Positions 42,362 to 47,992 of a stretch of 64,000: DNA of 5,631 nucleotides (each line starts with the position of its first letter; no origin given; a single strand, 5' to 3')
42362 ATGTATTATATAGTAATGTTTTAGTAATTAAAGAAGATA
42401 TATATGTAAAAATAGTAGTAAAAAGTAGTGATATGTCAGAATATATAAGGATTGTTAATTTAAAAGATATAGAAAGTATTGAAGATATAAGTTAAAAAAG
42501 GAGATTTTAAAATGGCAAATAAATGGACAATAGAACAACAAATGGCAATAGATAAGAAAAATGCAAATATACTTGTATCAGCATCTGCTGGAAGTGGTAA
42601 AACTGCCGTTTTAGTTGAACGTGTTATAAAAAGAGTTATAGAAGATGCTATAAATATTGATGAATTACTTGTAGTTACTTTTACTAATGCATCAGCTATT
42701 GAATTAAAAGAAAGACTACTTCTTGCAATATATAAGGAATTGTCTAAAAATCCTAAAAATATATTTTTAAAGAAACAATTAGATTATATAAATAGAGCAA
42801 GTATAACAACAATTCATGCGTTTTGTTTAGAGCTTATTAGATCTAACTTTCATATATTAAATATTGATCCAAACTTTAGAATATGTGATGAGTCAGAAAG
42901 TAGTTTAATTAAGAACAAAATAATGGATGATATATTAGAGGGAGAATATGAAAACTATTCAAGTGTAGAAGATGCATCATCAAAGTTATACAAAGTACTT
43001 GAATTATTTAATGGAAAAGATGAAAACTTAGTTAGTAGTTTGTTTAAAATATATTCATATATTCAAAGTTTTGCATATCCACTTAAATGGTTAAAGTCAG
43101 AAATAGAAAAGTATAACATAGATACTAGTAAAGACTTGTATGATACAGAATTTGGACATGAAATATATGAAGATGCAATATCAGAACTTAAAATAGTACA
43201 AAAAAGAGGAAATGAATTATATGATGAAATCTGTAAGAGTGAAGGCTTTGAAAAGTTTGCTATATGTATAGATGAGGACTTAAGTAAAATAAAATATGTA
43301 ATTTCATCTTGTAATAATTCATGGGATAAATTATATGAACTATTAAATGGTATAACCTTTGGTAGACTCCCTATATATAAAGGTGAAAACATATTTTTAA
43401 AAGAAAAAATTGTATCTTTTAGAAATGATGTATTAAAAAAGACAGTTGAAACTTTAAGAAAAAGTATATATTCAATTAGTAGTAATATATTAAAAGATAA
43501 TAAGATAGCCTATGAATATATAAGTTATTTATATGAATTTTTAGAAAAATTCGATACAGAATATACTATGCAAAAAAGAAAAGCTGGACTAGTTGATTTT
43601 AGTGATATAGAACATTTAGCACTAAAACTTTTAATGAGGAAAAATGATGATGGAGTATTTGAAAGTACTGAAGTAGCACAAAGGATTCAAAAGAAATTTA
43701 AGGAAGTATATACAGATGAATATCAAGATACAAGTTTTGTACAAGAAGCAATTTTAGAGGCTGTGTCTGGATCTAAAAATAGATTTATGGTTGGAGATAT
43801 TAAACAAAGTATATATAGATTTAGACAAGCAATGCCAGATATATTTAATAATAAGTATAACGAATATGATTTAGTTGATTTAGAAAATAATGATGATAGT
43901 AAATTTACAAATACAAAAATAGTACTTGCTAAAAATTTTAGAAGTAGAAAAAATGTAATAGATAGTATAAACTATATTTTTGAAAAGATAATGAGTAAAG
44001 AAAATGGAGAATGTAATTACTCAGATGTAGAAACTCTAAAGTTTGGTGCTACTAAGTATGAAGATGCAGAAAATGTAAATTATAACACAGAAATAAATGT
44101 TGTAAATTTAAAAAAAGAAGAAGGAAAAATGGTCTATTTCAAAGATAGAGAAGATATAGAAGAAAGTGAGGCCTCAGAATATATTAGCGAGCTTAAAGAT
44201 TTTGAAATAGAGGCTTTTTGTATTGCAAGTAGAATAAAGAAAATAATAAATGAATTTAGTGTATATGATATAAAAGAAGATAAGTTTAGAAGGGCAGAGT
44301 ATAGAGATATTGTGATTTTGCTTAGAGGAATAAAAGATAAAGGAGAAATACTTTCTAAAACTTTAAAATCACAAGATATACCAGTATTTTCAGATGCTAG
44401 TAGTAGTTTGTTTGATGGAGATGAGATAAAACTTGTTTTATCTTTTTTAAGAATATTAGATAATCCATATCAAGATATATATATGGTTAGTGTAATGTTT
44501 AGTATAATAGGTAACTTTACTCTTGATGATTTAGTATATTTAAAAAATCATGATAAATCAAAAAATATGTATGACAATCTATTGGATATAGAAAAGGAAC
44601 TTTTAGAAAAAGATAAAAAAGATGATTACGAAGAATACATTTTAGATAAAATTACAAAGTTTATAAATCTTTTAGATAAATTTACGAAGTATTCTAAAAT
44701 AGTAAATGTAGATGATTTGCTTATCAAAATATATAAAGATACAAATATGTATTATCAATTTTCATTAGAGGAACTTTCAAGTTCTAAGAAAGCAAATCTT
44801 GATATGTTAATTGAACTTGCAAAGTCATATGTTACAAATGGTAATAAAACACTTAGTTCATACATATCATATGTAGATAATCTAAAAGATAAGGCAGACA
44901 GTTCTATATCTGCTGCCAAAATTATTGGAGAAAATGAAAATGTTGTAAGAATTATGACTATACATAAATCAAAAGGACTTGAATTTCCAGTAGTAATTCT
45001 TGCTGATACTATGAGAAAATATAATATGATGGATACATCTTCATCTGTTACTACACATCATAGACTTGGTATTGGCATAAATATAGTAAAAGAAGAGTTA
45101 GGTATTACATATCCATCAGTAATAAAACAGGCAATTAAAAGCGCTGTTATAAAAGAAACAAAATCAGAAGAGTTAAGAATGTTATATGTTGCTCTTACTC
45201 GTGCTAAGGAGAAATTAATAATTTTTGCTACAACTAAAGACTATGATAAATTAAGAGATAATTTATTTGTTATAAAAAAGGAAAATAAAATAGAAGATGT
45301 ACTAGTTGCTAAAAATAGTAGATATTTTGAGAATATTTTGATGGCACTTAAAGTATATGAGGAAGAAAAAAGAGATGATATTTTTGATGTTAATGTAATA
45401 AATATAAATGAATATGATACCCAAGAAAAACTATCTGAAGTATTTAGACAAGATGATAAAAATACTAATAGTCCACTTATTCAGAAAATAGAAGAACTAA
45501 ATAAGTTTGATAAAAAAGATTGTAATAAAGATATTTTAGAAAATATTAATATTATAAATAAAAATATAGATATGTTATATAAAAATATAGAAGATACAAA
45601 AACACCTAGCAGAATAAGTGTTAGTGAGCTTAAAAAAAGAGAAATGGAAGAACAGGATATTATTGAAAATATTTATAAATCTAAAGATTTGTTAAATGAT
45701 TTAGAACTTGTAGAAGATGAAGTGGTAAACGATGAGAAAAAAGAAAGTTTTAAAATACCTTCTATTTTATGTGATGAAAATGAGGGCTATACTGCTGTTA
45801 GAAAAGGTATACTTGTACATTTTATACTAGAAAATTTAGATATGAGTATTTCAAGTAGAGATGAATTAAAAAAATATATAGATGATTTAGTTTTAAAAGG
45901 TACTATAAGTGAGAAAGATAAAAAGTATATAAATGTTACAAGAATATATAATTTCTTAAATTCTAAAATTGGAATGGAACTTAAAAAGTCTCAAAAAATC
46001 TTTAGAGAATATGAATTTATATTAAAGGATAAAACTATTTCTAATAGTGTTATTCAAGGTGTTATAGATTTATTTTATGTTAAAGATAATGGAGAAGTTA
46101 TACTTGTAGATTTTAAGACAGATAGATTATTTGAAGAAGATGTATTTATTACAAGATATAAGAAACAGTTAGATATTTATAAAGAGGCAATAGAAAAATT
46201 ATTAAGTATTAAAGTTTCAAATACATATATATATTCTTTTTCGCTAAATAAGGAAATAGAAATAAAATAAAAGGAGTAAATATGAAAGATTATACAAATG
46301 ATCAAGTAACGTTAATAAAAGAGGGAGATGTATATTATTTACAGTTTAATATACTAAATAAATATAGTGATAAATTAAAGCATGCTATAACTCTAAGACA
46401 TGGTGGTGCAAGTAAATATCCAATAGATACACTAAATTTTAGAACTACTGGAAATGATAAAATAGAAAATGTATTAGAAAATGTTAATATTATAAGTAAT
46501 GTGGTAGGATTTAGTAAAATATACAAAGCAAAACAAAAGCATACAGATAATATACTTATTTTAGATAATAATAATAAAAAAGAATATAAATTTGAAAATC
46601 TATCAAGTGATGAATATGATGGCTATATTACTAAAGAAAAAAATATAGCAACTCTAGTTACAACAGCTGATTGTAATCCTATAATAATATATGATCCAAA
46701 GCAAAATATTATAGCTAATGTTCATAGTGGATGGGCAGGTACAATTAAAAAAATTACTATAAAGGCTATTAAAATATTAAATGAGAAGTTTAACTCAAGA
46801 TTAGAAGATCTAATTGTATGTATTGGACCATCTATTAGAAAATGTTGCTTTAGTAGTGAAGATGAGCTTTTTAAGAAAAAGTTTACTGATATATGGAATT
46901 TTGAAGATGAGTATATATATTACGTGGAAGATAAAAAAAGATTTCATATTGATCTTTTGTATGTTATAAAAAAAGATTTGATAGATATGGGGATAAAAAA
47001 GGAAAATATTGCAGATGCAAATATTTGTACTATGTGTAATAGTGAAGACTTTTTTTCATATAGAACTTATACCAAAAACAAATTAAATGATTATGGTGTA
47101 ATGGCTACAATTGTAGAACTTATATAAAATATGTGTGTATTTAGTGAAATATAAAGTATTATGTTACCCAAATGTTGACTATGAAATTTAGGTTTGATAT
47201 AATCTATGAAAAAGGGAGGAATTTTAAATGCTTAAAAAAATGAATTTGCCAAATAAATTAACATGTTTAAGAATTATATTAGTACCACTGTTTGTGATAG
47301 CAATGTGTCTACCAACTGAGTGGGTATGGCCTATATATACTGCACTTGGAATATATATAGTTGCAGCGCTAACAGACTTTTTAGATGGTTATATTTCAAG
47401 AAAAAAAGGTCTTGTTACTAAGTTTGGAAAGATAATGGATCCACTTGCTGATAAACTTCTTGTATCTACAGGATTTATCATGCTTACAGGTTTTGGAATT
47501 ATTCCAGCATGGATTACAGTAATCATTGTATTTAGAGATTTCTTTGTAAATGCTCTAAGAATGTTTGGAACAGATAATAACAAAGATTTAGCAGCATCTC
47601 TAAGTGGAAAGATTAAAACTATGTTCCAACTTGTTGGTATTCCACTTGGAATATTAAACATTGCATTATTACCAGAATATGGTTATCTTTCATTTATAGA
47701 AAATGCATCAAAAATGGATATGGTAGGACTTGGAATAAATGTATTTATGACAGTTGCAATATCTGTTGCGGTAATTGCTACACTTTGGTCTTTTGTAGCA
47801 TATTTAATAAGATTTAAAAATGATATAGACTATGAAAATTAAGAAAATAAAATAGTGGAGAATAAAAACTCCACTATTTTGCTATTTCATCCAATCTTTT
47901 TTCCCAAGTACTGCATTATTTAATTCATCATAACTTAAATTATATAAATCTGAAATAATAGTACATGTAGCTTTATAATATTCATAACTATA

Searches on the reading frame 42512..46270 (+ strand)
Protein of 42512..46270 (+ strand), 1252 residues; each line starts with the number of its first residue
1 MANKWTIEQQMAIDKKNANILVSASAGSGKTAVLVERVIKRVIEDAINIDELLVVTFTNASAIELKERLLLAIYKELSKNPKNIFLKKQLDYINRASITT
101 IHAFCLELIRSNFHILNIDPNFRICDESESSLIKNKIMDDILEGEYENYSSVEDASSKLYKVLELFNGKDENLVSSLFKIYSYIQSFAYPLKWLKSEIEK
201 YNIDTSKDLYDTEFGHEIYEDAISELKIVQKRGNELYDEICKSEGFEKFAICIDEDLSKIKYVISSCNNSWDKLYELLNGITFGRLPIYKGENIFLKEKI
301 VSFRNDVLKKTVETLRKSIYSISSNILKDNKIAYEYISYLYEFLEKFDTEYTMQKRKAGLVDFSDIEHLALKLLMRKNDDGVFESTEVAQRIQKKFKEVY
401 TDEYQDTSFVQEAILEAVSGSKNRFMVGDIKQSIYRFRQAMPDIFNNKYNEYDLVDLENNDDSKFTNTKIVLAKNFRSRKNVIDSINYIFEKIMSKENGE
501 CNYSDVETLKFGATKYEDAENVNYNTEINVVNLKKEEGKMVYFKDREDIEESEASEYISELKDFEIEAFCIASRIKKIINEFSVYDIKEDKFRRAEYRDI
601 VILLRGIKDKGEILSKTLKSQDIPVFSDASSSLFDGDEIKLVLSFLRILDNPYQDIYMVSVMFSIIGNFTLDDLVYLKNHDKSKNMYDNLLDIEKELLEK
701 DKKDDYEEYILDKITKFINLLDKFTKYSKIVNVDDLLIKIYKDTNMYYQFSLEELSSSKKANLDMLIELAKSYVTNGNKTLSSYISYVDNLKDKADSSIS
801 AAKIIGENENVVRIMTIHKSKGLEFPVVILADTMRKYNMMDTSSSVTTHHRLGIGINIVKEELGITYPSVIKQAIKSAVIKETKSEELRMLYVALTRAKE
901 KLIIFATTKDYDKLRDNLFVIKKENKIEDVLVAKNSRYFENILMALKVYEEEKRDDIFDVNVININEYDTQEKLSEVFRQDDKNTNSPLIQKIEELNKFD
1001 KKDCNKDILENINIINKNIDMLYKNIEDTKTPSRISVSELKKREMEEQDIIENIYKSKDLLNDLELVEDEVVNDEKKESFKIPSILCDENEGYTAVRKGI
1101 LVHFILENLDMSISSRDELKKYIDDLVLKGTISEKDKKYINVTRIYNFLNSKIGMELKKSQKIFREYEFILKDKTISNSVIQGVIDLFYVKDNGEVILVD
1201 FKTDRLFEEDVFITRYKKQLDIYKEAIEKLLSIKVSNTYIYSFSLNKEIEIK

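Call 9: search_protein_families(library=pfam, proteins=[window:42512-46270:+], max_evalue=0.001)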
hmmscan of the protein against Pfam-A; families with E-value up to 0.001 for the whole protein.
window:42512-46270:+ (1252 aa): 6 families
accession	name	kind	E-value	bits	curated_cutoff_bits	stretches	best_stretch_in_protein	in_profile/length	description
PF00580.27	UvrD-helicase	-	8.2e-55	186.8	23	1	6-452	2-270/271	UvrD/REP helicase N-terminal domain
PF13361.12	UvrD_C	-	2.3e-30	106.6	25.6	1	470-907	1-348/350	UvrD-like helicase C-terminal domain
PF13245.12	AAA_19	-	5.4e-15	56.2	25.1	1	10-438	2-134/134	AAA domain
PF13538.12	UvrD_C_2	-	1.3e-12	47.8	27.4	1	812-840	2-32/52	UvrD-like helicase C-terminal domain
PF01443.25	Viral_helicase1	-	1.2e-06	28.9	21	0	849-905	172-227/228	Viral superfamily 1 RNA helicase core domain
PF12705.13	PDDEXK_1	-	0.00062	20.2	22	0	1097-1230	36-172/247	PD-(D/E)XK nuclease superfamily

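Call 85: search_protein_families(library=padloc, proteins=[window:42512-46270:+], max_evalue=0.00001)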
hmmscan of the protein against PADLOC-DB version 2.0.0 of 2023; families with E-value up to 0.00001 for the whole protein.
window:42512-46270:+ (1252 aa): 30 families (the best 25 are shown)
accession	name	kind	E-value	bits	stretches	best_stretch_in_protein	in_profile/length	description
PDLC00117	GajB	-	5.4e-36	122.3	3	344-493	175-305/604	UrvD helicase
PDLC00132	GajB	-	2.8e-33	113.5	2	8-175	7-158/625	UrvD helicase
PDLC03802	RTasHel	-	1.4e-31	108.1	2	7-129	8-101/675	DRT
PDLC00130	GajB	-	2.6e-29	99.9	2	350-493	168-293/589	UrvD helicase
PDLC00114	GajB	-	8e-27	92.1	2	6-162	9-146/635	UrvD helicase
PDLC00123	GajB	-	1.1e-25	88.3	3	295-494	86-263/540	UrvD helicase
PDLC00127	GajB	-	2.3e-25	87.2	2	7-159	11-147/594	UrvD helicase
PDLC00129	GajB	-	1.2e-24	84.8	1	354-510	191-329/594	UrvD helicase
PDLC00112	GajB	-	5.8e-23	79.3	2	353-453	174-270/581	UrvD helicase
PDLC00136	GajB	-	3e-22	77.2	1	384-451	195-263/570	UrvD helicase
PDLC00103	GajB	-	1.7e-21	74.8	2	313-499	138-304/612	UrvD helicase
PDLC00122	GajB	-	1.1e-19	68.7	2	6-70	6-68/502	UrvD helicase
PDLC00138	GajB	-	1.2e-19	68.5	2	353-486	186-311/581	UrvD helicase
PDLC00104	GajB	-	4.8e-19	66.5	2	808-910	500-567/574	UrvD helicase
PDLC00121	GajB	-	1.9e-17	61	2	309-495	129-288/565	UrvD helicase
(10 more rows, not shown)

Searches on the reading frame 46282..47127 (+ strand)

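Call 9: search_protein_families(library=pfam, proteins=[window:46282-47127:+], max_evalue=0.001)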
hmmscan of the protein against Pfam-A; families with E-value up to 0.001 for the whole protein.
window:46282-47127:+ (281 aa): 1 family
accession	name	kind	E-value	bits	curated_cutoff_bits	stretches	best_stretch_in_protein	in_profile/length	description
PF02578.20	Cu-oxidase_4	-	1.6e-59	201.6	22.9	1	37-278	1-237/238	Multi-copper polyphenol oxidoreductase laccase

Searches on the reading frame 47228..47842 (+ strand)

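Call 9: search_protein_families(library=pfam, proteins=[window:47228-47842:+], max_evalue=0.001)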
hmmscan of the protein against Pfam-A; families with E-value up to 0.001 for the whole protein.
window:47228-47842:+ (204 aa): 1 family
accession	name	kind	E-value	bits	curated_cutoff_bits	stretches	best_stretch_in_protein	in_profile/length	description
PF01066.26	CDP-OH_P_transf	-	6.4e-40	137.5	22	1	5-163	1-138/152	CDP-alcohol phosphatidyltransferase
